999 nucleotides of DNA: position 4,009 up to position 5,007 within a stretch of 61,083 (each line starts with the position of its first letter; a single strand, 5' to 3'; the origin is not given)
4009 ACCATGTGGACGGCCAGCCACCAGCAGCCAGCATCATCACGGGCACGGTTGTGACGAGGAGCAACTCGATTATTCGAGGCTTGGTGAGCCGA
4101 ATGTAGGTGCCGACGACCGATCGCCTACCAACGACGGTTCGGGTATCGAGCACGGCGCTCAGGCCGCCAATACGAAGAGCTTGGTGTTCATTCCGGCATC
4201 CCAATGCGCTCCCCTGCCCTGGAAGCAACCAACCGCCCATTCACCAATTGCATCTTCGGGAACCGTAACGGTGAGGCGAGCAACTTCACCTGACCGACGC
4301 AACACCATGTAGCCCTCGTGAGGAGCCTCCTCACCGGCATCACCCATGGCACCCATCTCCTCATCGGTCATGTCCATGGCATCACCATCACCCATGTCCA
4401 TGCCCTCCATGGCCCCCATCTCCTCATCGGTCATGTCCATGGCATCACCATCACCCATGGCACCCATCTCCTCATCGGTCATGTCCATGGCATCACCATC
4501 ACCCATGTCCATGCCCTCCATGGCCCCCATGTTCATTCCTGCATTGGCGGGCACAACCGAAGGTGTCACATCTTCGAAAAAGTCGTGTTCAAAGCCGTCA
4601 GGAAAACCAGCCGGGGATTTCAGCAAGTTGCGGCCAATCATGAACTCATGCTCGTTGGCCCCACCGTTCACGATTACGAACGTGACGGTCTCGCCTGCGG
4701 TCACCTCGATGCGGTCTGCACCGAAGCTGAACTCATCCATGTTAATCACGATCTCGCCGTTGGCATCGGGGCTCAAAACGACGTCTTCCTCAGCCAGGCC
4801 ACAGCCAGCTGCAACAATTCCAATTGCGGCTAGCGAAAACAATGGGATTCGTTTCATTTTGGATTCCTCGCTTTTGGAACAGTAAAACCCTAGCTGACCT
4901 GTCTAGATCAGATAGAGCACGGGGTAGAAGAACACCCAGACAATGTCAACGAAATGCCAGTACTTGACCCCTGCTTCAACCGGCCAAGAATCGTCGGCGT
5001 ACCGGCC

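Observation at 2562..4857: Two paralogous type-1-copper cupredoxin lipoproteins with contrasting ligand-rich inserts bracket ctaB in the aa3 oxidase locus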

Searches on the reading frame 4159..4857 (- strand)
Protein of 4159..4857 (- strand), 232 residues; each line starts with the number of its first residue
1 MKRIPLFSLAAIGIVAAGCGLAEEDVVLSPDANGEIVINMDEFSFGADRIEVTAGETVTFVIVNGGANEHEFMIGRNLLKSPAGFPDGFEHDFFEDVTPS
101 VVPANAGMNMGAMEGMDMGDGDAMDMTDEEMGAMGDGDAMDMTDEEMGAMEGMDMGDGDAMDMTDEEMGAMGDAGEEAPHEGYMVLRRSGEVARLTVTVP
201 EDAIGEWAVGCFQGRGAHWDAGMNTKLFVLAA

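Call 3: search_protein_families(library=pfam, proteins=[window:4159-4857:-], max_evalue=0.1)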
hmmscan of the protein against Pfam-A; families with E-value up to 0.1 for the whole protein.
window:4159-4857:- (232 aa): 2 families
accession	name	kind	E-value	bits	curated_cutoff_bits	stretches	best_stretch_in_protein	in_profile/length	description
PF13473.12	Cupredoxin_1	-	0.0012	19.3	27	1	30-74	17-61/104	Cupredoxin-like domain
PF00127.26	Copper-bind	-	0.077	13.9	21.2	0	36-89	5-50/99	Copper binding proteins, plastocyanin/azurin family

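Call 4: search_protein_families(library=ncbifam, proteins=[window:4159-4857:-], max_evalue=0.1)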
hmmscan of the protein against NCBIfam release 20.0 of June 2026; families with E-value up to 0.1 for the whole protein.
window:4159-4857:- (232 aa): 2 families
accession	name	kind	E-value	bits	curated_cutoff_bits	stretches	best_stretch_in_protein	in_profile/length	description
NF051440.1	CuResCopIPSEAE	equivalog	5e-09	36.2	280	1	32-125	39-125/180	copper-resistant cuproprotein CopI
NF047895.1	CuResCopI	equivalog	0.016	15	200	1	49-76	83-110/176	copper-resistant cuproprotein CopI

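Call 7: search_solved_structures(query=window:4159-4857:-, max_evalue=10, show_alignments=3)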
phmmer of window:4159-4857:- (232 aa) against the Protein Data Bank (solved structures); distinct sequences matched with E-value up to 10: 4.
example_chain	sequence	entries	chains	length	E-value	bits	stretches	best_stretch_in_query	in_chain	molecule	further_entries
7z3b_A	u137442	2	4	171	6.3e-05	26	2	174-230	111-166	AcoP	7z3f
7z3i_A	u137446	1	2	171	0.00036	23.5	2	36-87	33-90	AcoP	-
7z3g_A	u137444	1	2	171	0.0015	21.5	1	36-88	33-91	AcoP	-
7q6f_A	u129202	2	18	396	0.55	13.1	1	17-87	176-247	Cell division protein FtsA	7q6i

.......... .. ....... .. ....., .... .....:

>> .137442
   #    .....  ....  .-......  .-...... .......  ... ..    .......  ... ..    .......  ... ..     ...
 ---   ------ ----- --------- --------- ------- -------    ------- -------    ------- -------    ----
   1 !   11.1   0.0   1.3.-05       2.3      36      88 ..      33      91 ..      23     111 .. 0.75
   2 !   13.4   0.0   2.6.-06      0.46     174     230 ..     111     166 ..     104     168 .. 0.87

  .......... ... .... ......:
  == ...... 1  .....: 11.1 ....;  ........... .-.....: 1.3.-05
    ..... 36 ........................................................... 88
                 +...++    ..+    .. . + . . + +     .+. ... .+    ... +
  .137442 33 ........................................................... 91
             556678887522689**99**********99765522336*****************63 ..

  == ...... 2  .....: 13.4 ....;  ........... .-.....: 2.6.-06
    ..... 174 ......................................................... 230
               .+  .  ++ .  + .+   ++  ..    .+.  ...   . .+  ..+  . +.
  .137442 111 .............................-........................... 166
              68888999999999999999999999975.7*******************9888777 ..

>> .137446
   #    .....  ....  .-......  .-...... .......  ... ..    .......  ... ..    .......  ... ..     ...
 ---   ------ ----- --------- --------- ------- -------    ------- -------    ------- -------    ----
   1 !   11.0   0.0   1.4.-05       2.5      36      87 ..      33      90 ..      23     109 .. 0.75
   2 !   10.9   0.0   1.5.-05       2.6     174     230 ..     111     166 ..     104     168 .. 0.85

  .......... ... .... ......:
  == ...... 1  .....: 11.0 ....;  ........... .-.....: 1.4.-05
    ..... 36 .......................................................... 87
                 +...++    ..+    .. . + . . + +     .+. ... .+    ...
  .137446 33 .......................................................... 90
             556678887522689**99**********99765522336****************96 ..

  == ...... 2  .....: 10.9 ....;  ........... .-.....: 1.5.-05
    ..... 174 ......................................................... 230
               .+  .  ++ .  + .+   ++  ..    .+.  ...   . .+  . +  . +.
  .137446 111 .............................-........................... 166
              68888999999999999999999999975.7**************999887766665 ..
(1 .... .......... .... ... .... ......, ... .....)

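Call 9: find_homologous_proteins(query=window:4159-4857:-)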
Query window:4159-4857:- (232 aa): 62 proteins with E <= 0.001 among 4515 candidates.
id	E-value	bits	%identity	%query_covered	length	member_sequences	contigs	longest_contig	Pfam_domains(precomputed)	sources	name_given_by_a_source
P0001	2.3e-146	504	100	100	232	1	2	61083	-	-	-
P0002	3.6e-77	277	63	100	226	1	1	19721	-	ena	-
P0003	1.1e-74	269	52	100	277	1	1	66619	-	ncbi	-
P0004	7.6e-74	266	66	42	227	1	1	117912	-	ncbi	-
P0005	1.2e-73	266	56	100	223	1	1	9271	-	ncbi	-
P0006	3.3e-72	261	68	45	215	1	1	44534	-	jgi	-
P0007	5.4e-72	260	67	45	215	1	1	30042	-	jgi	-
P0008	1.1e-71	259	61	100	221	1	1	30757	-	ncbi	-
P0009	1.8e-71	259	52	100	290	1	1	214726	-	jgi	jgi:hypothetical protein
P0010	1.1e-68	249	68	45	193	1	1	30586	-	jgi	-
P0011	1.9e-66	242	52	100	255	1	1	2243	-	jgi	-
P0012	9.3e-66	240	55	100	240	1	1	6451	-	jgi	-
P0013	2.4e-63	232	50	100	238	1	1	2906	-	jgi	jgi:plastocyanin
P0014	1.2e-62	230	56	98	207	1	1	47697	-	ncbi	-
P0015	5.9e-62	227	53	100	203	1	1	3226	-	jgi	jgi:uncharacterized cupredoxin-like copper-binding protein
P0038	1.6e-38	151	40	99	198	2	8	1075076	PF13473.13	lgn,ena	-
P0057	2.3e-23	101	33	93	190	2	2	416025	-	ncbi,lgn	ncbi:MAG: hypothetical protein AB1564_08305 [Chloroflexota bacterium]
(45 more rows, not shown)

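Call 13: find_encoding_contigs(protein=P0009, flank=8000, max_places=2)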
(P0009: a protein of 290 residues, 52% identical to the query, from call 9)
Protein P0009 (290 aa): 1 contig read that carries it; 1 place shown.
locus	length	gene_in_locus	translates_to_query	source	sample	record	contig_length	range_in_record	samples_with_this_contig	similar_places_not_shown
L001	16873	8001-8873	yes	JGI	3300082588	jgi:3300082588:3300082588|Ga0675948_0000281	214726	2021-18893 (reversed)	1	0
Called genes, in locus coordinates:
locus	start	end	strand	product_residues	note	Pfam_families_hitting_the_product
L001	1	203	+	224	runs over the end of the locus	PF00005:ABC_tran, PF13304:AAA_21 (faint)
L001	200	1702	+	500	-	-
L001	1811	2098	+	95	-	PF09851:SHOCT (weak)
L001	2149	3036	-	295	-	PF02683:DsbD_TM (weak)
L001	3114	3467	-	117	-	PF03965:Penicillinase_R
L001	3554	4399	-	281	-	-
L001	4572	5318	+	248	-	PF00116:COX2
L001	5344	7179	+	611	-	PF00115:COX1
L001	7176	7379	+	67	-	PF03626:COX4_pro (weak)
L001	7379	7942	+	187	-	PF00510:COX3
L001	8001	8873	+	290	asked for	-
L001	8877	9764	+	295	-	PF01040:UbiA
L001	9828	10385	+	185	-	PF00578:AhpC-TSA, PF08534:Redoxin, PF00085:Thioredoxin (weak), PF13098:Thioredoxin_2, PF13905:Thioredoxin_8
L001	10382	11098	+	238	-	-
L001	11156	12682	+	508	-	-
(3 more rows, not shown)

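Call 14: find_encoding_contigs(protein=P0038, flank=8000, max_places=2)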
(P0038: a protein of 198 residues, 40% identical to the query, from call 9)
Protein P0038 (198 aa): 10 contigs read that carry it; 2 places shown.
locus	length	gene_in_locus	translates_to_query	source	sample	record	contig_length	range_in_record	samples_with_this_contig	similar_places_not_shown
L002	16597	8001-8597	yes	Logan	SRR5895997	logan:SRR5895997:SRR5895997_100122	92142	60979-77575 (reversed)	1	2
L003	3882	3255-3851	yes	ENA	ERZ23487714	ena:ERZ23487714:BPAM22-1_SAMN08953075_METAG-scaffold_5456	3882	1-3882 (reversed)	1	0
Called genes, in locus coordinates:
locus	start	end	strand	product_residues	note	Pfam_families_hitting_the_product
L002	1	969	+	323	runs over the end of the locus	PF12146:Hydrolase_4, PF00561:Abhydrolase_1, PF12697:Abhydrolase_6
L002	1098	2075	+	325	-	PF08240:ADH_N, PF00107:ADH_zinc_N, PF13602:ADH_zinc_N_2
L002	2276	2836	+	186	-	PF13473:Cupredoxin_1 (faint), PF00127:Copper-bind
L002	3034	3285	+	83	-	PF09851:SHOCT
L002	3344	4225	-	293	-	PF05569:Peptidase_M56, PF01435:Peptidase_M48 (weak)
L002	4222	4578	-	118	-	PF03965:Penicillinase_R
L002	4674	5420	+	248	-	PF00116:COX2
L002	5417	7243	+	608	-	PF00115:COX1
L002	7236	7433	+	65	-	PF03626:COX4_pro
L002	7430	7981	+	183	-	PF00510:COX3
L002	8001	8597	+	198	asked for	PF13473:Cupredoxin_1 (weak)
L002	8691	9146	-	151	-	-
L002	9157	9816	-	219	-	PF00440:TetR_N, PF02909:TetR_C_1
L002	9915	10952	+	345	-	PF08240:ADH_N, PF00107:ADH_zinc_N, PF13602:ADH_zinc_N_2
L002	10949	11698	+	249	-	PF14329:DUF4386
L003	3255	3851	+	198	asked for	PF13473:Cupredoxin_1 (weak)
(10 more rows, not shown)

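Call 15: find_encoding_contigs(protein=P0057, flank=8000, max_places=2)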
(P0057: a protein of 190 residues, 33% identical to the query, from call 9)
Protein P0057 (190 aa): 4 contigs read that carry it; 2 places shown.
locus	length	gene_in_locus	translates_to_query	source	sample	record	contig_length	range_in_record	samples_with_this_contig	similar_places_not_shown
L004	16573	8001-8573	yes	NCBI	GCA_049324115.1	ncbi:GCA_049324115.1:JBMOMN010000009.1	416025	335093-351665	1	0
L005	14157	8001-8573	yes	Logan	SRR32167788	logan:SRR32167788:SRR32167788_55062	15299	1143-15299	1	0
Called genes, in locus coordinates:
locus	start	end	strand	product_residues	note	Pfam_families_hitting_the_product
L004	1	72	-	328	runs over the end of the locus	PF13302:Acetyltransf_3 (weak), PF13527:Acetyltransf_9, PF00583:Acetyltransf_1, PF13673:Acetyltransf_10, PF12746:GNAT_acetyltran (weak), PF13508:Acetyltransf_7, PF08445:FR47, PF24553:Rv0428c_C (weak)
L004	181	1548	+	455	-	PF04087:DUF389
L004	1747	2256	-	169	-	-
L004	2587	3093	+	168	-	PF00355:Rieske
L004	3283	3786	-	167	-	-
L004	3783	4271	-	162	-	-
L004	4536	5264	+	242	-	PF00116:COX2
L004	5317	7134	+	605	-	PF00115:COX1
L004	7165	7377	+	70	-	PF03626:COX4_pro (weak)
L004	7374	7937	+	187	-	PF00510:COX3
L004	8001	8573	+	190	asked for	-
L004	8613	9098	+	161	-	PF00034:Cytochrom_C, PF13442:Cytochrome_CBB3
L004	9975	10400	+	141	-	PF00581:Rhodanese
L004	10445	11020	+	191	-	PF08534:Redoxin, PF00578:AhpC-TSA, PF13098:Thioredoxin_2 (weak), PF00085:Thioredoxin, PF13905:Thioredoxin_8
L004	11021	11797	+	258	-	PF01790:LGT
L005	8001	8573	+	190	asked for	-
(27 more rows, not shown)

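Call 34: find_related_loci(query=A2, collection=genome_contigs, flank=7000)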
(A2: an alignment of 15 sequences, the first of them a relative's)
Query A2 (232 aa) in genome_contigs; peptide patterns used: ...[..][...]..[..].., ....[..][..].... (x = any residue, [..] = any of these).
36 stretches matched a pattern; 27 encode a relative of the query (tblastn E <= 1e-3); 26 distinct loci.
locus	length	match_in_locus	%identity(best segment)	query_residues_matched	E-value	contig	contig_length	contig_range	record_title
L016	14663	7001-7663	61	1-232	1e-77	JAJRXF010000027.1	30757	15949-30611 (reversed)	MAG: Actinomycetes bacterium isolate Dive96_bin3.128 k141_1010916, whole genome shotgun sequence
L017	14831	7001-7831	52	1-232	7e-68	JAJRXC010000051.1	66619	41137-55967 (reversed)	MAG: Actinomycetes bacterium isolate Dive96_bin3.113 k141_2618311, whole genome shotgun sequence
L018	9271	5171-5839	56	1-232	6e-64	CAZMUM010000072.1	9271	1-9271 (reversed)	MAG TPA_asm: uncultured Acidimicrobiales bacterium isolate SRP215229_co1_211 genome assembly, contig: NODE_5179_length_9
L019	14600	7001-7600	55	6-229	5e-63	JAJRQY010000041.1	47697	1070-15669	MAG: Actinomycetes bacterium isolate Dive100_bin2.26 k141_321278, whole genome shotgun sequence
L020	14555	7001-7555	47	18-231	2e-52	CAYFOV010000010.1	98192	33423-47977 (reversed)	MAG TPA_asm: uncultured Candidatus Microthrix sp. isolate ERP019367_co2_60 genome assembly, contig: NODE_232_length_9819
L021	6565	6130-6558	61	1-141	2e-49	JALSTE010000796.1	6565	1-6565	MAG: Acidimicrobiia bacterium isolate 356-308_metabat2_scaf2bin.088 356-308_scaffold_8644_c1, whole genome shotgun seque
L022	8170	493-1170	52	1-232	8e-57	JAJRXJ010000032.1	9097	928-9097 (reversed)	MAG: Actinomycetes bacterium isolate Dive96_bin3.143 k141_769826, whole genome shotgun sequence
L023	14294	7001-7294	66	8-105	1e-39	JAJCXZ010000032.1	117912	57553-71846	MAG: Acidimicrobiales bacterium isolate OFTM337 OFTM337_31, whole genome shotgun sequence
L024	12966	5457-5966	45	30-229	7e-39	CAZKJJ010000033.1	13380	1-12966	MAG TPA_asm: uncultured Acidimicrobiia bacterium isolate SRP321284_co1_79 genome assembly, contig: NODE_5783_length_1338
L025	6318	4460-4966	62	1-232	2e-37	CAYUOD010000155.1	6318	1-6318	MAG TPA_asm: uncultured Acidimicrobiales bacterium isolate SRP128015_co1_86 genome assembly, contig: NODE_21626_length_6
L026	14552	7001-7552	35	1-231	1e-30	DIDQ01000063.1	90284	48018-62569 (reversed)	MAG TPA_asm: Anaerolineales bacterium UBA5796 UBA5796_contig_277, whole genome shotgun sequence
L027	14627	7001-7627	36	1-229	4e-28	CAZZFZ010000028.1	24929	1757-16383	MAG TPA_asm: uncultured Anaerolineales bacterium isolate binchicken_co172_187 genome assembly, contig: NODE_1436_length_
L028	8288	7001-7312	54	1-106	4e-28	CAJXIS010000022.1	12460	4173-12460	MAG TPA_asm: uncultured Acidimicrobiaceae bacterium isolate SRR5494785_bin.46_MetaBAT_v2.12.1_MAG genome assembly, conti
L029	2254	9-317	54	117-227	7e-27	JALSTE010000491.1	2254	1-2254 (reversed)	MAG: Acidimicrobiia bacterium isolate 356-308_metabat2_scaf2bin.088 356-308_scaffold_42051_c1, whole genome shotgun sequ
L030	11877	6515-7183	36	1-230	8e-27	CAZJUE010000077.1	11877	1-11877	MAG TPA_asm: uncultured Anaerolineaceae bacterium isolate SRP321284_co1_23 genome assembly, contig: NODE_6889_length_118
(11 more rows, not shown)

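Call 35: predict_structure(alignment_id=A1)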
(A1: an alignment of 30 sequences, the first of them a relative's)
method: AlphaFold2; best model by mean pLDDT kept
length: 232 residues; sequences in the alignment: 30
mean_pLDDT: 80.4   pTM: 0.68
mean pLDDT of the five models: 80.4, 79.6, 78.9, 78.7, 78.5
residues with pLDDT >= 90: 133; 70-90: 12; 50-70: 77; < 50: 10
segments of 3 or more residues with pLDDT < 50: 169-173
pLDDT, mean of each block of 10 residues (from residue 1): 58 58 87 98 95 98 97 97 93 95 94 67 53 53 56 56 51 57 94 98 98 95 98 94
secondary structure, 60 per line:
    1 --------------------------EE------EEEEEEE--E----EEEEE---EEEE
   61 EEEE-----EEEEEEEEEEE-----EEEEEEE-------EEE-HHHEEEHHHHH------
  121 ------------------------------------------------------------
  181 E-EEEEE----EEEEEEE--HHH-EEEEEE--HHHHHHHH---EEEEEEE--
elements in order: E35-41 E49-53 E57-64 E70-80 E86-92 E100-102 E107-109 H110-114 E183-187 E192-198 E205-210 H213-220 E224-230

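Call 38: search_protein_representatives(alignment_id=A1)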
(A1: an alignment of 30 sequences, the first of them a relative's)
Query: 30 sequences, 217 profile positions. Proteins with E-value up to 0.001 (for the whole library): 7693; up to 1e-10: 1434; up to 1e-30: 115. The best 150 are listed.
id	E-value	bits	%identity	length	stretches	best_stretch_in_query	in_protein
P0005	4.6e-86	304.6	-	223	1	7-216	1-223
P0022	2.7e-76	272.6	-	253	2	29-166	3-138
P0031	2.2e-71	256.6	-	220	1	11-213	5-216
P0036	3.9e-67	242.7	-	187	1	7-214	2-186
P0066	1.0e-61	225.0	-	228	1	7-215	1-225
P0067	1.3e-57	211.6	-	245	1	7-216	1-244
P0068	5.4e-57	209.5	-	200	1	12-215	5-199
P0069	9.4e-57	208.7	-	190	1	4-214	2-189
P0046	9.6e-57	208.7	-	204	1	9-216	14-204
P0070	2.4e-55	204.1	-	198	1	7-216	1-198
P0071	3.7e-54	200.3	-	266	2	7-161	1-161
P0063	2.9e-53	197.3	-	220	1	5-216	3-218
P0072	3.4e-53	197.1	-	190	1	10-214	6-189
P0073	6.4e-53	196.2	-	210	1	9-213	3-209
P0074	7.0e-53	196.1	-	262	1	11-214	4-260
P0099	1.3e-43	165.7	-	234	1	6-215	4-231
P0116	1.8e-39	152.2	-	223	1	16-214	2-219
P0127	1.3e-37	146.1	-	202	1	12-213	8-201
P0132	4.2e-37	144.5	-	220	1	23-215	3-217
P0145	3.4e-35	138.3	-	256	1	26-214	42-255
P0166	5.4e-31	124.5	-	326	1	8-214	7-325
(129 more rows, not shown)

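Call 39: fold_search(model_id=the predicted structure, library=pdb)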
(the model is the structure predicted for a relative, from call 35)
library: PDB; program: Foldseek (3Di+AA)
matches with E <= 10: 1327; with E <= 0.001: 88
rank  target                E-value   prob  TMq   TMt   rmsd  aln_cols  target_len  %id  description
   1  7z3b_A                5.5e-10  1.00  0.48  0.78   6.9       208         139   17  Crystal structure of the cupredoxin AcoP from Acidithiobacillus ferrooxidans, reduced form (released 2023-09-13)
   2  7z3b_B                1.0e-09  1.00  0.46  0.81  13.4       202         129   18  Crystal structure of the cupredoxin AcoP from Acidithiobacillus ferrooxidans, reduced form (released 2023-09-13)
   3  7z3g_A                1.3e-09  1.00  0.47  0.77   6.2       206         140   17  Crystal structure of the cupredoxin AcoP from Acidithiobacillus ferrooxidans, H166A mutant (released 2023-09-13)
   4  7z3i_A                1.4e-09  1.00  0.48  0.78   6.3       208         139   17  Crystal structure of the cupredoxin AcoP from Acidithiobacillus ferrooxidans, M171A mutant (released 2023-09-13)
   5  7z3f_B                2.8e-09  1.00  0.45  0.81  14.3       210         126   17  Crystal structure of the cupredoxin AcoP from Acidithiobacillus ferrooxidans, oxidized form (released 2023-09-13)
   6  7z3g_B                5.2e-09  1.00  0.46  0.81  10.8       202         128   18  Crystal structure of the cupredoxin AcoP from Acidithiobacillus ferrooxidans, H166A mutant (released 2023-09-13)
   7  7z3i_B                1.1e-08  1.00  0.45  0.80   9.4       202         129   17  Crystal structure of the cupredoxin AcoP from Acidithiobacillus ferrooxidans, M171A mutant (released 2023-09-13)
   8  1qhq                  2.8e-05  1.00  0.35  0.54  10.5       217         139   16  AURACYANIN, A BLUE COPPER PROTEIN FROM THE GREEN THERMOPHILIC PHOTOSYNTHETIC BACTERIUM CHLOROFLEXUS AURANTIACUS (released 2001-03-07)
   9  6kol                  3.0e-05  1.00  0.38  0.66   6.6       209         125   14  Crystal structure of auracyanin from photosynthetic bacterium Roseiflexus castenholzii (released 2020-01-29)
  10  3gdc_C                1.1e-04  1.00  0.34  0.28   8.1       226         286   10  Crystal structure of multicopper oxidase (released 2010-03-09)
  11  3gdc_A                2.2e-04  1.00  0.34  0.28   8.0       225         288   10  Crystal structure of multicopper oxidase (released 2010-03-09)
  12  5o3k_A                2.3e-04  1.00  0.35  0.29   9.5       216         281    9  Crystal Structure of mutant M54L/M64L/M96L of Two-Domain Laccase from Streptomyces griseoflavus with 1 mM copper sulfa (released 2018-03-28)
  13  6y71_A                2.8e-04  1.00  0.34  0.15  15.8       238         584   11  Pseudomonas stutzeri nitrous oxide reductase mutant, H130A (released 2021-01-27)
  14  8aip                  3.0e-04  1.00  0.36  0.31  15.4       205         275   10  Crystal Structure of Two-domain bacterial laccase from the actinobacterium Streptomyces carpinensis VKM Ac-1300 (released 2023-08-16)
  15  5o3k_C                3.0e-04  1.00  0.35  0.30  12.1       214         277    9  Crystal Structure of mutant M54L/M64L/M96L of Two-Domain Laccase from Streptomyces griseoflavus with 1 mM copper sulfa (released 2018-03-28)
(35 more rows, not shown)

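Call 40: search_solved_structures(query=A2, max_evalue=1, show_alignments=1)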
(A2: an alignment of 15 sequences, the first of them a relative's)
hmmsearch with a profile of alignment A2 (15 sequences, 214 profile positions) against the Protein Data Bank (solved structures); distinct sequences matched with E-value up to 1: 18.
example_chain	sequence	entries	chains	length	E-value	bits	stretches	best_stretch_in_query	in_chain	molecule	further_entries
7z3b_A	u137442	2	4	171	1.4e-10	44.6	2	157-212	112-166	AcoP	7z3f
7z3i_A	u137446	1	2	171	3.7e-09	40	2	39-88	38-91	AcoP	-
7z3g_A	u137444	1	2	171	5.7e-09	39.3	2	39-88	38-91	AcoP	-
4hcf_A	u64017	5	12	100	0.00059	22.9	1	31-75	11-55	Cupredoxin 1 | Cytochrome B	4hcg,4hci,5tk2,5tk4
2gb2_A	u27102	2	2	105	0.034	17.2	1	30-70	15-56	Amicyanin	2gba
4p5r_A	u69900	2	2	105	0.041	16.9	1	30-65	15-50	Amicyanin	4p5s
2qdv_A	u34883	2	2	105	0.048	16.7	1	30-74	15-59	Amicyanin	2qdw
1sf3_A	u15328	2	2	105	0.074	16.1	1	30-65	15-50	Amicyanin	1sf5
3ply_A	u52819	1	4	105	0.074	16.1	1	30-65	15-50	Amicyanin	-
1mda_A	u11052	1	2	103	0.079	16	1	30-65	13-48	AMICYANIN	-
1sfd_A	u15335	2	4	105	0.079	16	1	30-65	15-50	Amicyanin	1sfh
1aac_A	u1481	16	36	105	0.079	16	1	30-65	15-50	AMICYANIN | PROTEIN (AMICYANIN)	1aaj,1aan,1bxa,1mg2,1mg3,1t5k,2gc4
2idq_A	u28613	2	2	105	0.084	15.9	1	30-65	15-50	Amicyanin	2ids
2idt_A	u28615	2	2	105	0.085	15.9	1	30-65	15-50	Amicyanin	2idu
3rym_A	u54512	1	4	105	0.085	15.9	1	30-65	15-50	Amicyanin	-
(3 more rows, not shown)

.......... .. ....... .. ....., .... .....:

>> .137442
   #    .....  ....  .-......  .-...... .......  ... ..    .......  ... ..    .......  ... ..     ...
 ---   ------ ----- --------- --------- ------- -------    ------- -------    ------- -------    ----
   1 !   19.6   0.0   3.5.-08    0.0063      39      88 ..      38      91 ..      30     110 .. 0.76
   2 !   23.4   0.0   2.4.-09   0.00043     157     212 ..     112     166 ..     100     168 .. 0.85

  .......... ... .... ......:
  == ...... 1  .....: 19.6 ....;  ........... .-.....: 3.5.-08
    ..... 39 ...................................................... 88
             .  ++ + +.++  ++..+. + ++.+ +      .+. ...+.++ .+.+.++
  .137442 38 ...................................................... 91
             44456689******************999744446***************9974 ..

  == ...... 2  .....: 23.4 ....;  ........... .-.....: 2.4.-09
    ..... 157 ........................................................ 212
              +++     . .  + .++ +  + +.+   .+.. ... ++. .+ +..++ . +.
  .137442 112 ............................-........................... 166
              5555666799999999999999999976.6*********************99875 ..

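Call 44: find_encoding_contigs(protein=P0099, flank=7000, max_places=2)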
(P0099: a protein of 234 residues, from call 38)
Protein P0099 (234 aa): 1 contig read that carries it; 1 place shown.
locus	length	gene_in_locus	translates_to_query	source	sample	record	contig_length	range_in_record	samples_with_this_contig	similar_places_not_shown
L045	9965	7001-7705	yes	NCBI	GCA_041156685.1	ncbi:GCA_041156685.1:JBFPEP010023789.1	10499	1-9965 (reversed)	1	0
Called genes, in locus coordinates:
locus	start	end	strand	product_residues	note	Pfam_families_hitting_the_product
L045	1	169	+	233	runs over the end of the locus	?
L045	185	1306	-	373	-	PF00672:HAMP, PF00512:HisKA, PF02518:HATPase_c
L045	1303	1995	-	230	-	PF00072:Response_reg, PF00486:Trans_reg_C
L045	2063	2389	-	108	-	-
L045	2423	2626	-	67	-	PF09851:SHOCT (weak)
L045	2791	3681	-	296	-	PF02683:DsbD_TM (weak)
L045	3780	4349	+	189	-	PF00578:AhpC-TSA, PF00085:Thioredoxin, PF08534:Redoxin, PF13098:Thioredoxin_2, PF13905:Thioredoxin_8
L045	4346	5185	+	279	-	-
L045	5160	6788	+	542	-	PF07969:Amidohydro_3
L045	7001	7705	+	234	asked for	-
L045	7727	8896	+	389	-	PF04203:Sortase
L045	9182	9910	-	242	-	PF08123:DOT1 (weak)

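Call 60: find_encoding_contigs(protein=P0127, flank=7000, max_places=2)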
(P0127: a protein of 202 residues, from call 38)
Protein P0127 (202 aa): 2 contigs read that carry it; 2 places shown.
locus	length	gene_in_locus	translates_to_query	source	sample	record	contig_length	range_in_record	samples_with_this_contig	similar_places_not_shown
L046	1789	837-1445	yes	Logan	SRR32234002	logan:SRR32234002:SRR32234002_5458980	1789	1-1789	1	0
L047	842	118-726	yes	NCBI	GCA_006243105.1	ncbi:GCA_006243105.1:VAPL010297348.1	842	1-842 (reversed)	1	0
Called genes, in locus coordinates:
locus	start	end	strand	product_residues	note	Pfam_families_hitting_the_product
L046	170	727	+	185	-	PF13473:Cupredoxin_1 (faint)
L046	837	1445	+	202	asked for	PF07731:Cu-oxidase_2 (faint)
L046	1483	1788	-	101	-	?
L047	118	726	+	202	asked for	PF07731:Cu-oxidase_2 (faint)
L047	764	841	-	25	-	?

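Call 61: find_encoding_contigs(protein=P0116, flank=7000, max_places=2)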
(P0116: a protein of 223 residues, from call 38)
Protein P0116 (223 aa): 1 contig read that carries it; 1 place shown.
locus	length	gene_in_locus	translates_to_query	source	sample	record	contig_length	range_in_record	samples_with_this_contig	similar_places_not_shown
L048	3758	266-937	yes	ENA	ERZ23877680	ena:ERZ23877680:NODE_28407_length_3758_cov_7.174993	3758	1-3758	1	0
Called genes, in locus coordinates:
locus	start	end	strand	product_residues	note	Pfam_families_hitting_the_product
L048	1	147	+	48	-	?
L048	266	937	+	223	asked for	-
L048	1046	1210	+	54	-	-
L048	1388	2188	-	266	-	PF00754:F5_F8_type_C, PF22633:F5_F8_type_C_2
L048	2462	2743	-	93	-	PF02583:Trns_repr_metal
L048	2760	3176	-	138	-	PF00376:MerR, PF13411:MerR_1, PF09278:MerR-DNA-bind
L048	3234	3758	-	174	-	?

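Call 62: find_encoding_contigs(protein=P0132, flank=7000, max_places=2)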
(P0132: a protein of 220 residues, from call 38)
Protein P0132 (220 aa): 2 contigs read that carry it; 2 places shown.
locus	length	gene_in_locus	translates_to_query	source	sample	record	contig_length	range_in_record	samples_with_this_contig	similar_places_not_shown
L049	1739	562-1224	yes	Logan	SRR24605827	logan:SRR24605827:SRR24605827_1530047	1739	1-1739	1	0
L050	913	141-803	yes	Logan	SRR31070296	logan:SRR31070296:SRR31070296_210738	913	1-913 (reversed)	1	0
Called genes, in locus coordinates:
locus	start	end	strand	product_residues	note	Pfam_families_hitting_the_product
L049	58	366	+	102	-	-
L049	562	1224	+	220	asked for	-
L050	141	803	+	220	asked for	-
